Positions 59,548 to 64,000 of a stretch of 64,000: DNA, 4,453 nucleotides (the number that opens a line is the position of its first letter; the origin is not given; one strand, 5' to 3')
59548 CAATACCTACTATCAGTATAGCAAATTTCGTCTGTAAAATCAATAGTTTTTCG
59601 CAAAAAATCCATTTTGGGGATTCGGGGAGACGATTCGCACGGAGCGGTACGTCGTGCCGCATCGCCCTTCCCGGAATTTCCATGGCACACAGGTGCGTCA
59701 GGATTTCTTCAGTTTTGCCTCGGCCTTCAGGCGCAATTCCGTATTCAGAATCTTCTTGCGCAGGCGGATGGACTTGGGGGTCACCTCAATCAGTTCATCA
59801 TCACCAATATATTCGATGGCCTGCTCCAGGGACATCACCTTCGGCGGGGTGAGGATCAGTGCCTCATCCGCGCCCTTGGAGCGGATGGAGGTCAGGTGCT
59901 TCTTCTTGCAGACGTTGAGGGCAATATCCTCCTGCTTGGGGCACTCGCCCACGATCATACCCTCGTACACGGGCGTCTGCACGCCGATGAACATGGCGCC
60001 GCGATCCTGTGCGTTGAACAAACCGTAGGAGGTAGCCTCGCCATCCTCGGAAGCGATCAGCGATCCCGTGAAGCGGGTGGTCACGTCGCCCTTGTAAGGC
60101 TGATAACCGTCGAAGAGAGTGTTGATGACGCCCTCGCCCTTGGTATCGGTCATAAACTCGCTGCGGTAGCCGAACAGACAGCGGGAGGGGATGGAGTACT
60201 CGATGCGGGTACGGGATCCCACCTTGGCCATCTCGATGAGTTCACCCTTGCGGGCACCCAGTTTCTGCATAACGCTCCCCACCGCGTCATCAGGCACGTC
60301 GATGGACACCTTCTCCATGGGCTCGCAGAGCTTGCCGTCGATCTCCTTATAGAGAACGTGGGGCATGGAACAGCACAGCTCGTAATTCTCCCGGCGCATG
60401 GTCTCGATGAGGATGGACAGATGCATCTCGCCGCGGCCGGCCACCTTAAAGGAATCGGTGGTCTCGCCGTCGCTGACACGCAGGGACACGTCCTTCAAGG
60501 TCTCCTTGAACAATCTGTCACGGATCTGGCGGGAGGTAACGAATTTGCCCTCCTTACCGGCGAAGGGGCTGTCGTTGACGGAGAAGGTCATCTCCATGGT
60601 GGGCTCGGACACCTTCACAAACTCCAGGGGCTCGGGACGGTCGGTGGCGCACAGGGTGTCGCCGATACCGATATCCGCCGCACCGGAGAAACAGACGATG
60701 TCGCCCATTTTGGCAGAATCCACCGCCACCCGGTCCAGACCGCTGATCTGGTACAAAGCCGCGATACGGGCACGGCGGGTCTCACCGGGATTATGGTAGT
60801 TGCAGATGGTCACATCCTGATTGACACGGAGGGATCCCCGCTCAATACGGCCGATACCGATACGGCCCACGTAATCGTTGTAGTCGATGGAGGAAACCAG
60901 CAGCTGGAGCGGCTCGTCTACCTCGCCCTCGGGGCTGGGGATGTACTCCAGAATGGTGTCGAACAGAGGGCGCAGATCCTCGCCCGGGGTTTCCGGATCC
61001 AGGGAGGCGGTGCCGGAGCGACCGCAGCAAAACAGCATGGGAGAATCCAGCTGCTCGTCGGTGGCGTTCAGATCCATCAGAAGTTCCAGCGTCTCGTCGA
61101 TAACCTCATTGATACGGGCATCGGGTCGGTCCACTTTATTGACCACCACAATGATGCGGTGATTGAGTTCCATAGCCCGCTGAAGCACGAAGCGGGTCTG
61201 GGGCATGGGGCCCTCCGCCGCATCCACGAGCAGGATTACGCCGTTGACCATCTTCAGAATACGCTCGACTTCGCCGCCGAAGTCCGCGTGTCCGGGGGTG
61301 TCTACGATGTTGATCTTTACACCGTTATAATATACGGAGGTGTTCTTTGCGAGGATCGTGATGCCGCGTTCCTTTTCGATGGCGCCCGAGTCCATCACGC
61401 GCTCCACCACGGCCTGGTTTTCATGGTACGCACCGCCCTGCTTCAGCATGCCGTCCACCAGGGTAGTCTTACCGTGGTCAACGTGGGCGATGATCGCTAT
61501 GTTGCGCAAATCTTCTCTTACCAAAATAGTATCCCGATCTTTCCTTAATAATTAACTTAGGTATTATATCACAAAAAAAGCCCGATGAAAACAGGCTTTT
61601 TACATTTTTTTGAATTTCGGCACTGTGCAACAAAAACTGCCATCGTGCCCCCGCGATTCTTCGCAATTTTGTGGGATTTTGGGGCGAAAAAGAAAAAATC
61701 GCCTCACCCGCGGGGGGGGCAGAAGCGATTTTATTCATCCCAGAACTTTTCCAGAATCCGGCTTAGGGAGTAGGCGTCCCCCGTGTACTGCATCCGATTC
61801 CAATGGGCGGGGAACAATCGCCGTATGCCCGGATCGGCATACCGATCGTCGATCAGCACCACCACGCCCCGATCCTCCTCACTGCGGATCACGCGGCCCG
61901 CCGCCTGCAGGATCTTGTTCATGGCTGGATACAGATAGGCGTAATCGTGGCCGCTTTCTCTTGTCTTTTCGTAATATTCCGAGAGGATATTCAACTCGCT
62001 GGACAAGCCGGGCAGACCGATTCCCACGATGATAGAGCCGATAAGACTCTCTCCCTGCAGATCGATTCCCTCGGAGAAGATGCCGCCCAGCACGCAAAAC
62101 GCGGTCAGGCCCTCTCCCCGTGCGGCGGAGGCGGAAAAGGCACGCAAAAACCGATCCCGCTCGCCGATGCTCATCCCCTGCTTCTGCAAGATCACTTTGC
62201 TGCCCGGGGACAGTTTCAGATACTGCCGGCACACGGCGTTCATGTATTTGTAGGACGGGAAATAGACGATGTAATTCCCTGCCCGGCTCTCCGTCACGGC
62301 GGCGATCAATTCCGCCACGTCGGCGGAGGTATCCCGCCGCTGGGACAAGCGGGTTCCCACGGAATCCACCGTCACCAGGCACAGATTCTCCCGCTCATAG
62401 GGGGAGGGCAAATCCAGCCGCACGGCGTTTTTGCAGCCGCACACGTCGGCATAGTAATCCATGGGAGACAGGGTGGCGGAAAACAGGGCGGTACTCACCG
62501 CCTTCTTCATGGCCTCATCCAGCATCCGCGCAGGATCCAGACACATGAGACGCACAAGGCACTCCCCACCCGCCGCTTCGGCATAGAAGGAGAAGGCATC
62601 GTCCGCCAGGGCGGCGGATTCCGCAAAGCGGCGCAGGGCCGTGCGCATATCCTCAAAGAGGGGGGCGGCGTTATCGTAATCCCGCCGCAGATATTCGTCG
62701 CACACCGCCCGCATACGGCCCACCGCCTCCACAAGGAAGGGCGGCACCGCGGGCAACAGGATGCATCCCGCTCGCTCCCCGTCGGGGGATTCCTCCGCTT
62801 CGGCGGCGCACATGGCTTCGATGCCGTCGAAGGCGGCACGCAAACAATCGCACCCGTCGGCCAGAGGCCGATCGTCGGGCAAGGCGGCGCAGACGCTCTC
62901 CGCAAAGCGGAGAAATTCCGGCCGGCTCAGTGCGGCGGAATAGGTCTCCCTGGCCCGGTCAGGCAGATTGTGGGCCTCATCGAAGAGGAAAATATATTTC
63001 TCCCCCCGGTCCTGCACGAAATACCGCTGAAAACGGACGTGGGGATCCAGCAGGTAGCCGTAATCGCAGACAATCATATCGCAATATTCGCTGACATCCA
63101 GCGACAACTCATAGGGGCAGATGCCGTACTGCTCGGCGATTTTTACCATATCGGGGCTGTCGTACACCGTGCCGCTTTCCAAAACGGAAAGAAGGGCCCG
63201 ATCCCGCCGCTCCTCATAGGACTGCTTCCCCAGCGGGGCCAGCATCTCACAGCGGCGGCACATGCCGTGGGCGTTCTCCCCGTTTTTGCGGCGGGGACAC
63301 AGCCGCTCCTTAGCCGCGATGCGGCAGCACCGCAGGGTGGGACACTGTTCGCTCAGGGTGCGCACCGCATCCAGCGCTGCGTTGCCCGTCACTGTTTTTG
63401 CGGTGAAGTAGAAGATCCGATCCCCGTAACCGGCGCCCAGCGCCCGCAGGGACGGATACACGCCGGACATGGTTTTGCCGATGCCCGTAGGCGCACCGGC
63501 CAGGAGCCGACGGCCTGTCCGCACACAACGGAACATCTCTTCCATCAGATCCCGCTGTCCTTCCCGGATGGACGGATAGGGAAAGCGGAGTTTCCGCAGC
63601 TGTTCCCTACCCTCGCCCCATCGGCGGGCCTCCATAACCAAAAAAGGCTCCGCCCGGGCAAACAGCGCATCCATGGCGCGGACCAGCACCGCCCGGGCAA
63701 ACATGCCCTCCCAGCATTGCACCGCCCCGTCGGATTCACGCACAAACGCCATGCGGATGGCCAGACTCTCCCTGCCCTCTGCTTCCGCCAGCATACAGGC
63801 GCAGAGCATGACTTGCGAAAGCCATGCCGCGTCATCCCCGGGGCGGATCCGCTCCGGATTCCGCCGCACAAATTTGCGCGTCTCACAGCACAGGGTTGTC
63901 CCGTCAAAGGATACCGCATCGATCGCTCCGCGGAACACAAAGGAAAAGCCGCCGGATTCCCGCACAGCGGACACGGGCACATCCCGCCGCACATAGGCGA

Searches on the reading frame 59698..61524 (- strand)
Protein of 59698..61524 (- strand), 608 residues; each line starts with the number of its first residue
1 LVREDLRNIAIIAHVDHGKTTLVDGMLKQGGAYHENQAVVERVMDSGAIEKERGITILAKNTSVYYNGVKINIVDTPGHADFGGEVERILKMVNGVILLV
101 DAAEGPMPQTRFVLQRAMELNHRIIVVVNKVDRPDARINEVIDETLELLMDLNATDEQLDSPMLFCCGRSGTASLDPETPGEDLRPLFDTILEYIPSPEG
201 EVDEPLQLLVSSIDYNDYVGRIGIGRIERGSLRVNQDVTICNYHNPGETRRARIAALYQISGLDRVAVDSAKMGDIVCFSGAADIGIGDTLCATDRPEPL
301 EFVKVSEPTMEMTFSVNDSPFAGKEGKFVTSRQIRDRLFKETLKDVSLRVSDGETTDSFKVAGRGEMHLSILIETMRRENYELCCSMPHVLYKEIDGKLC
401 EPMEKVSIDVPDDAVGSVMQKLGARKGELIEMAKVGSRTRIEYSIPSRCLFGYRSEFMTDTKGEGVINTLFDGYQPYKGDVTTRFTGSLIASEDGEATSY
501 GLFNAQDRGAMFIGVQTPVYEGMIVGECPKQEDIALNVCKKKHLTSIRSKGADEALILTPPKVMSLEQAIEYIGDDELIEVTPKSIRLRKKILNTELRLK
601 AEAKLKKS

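Call 39: search_protein_families(library=pfam, proteins=[window:59698-61524:-], max_evalue=0.001)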
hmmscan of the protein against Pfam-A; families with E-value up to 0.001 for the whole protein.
window:59698-61524:- (608 aa): 7 families
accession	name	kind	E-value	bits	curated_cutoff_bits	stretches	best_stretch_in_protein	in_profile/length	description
PF00009.33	GTP_EFTU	-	3.4e-53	180.5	26.5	1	5-197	2-188/188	Elongation factor Tu GTP binding domain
PF21018.2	BipA_C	-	3.6e-46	155.9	23.8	1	486-594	1-109/110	TypA/BipA C-terminal domain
PF00679.30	EFG_C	-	6.6e-25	87.4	27.9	1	398-482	1-86/89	Elongation factor G C-terminus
PF03144.31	GTP_EFTU_D2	-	2.6e-10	41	30.3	1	220-292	1-73/73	Elongation factor Tu domain 2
PF22042.2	EF-G_D2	-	1.2e-06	28.9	27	1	207-293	3-83/84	Elongation factor G domain 2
PF01926.29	MMR_HSR1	-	3.4e-06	27.6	21.9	1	9-130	2-113/113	50S ribosome-binding GTPase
PF14492.12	EFG_III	-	0.0001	22.7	27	1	334-379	21-66/75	Elongation Factor G, domain III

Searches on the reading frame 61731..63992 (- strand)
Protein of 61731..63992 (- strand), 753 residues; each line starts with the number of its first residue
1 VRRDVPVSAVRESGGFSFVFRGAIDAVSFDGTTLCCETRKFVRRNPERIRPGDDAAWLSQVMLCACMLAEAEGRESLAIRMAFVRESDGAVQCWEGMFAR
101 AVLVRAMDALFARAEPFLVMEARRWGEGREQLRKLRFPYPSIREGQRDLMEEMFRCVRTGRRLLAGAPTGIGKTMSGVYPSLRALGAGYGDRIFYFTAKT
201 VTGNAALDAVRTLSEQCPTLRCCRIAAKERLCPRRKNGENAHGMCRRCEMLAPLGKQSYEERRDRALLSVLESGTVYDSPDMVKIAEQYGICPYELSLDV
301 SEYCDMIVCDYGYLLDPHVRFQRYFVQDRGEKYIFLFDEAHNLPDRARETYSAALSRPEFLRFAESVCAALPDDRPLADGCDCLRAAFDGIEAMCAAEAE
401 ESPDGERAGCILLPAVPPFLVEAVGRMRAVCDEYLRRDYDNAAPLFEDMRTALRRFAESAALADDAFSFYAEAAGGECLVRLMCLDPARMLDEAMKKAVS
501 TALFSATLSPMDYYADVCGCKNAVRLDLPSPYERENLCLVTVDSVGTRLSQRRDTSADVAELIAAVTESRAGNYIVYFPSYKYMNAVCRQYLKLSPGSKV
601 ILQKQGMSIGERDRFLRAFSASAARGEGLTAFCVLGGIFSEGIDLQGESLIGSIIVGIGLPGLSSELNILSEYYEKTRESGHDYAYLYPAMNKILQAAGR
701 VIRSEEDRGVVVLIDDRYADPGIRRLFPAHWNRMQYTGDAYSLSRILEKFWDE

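Call 39: search_protein_families(library=pfam, proteins=[window:61731-63992:-], max_evalue=0.001)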
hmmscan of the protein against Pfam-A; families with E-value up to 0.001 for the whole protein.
window:61731-63992:- (753 aa): 4 families
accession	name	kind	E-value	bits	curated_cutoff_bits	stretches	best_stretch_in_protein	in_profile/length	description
PF13307.12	Helicase_C_2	-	1.1e-39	136.7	25.3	1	566-732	4-168/170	Helicase C-terminal domain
PF06733.21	DEAD_2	-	8.7e-17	61.7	21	1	219-357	27-169/172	DEAD_2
PF06777.17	HBB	-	1.3e-05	25.3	30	1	480-548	121-187/190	Helical and beta-bridge domain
PF00270.35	DEAD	-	1.4e-05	25.3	26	0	152-195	6-50/167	DEAD/DEAH box helicase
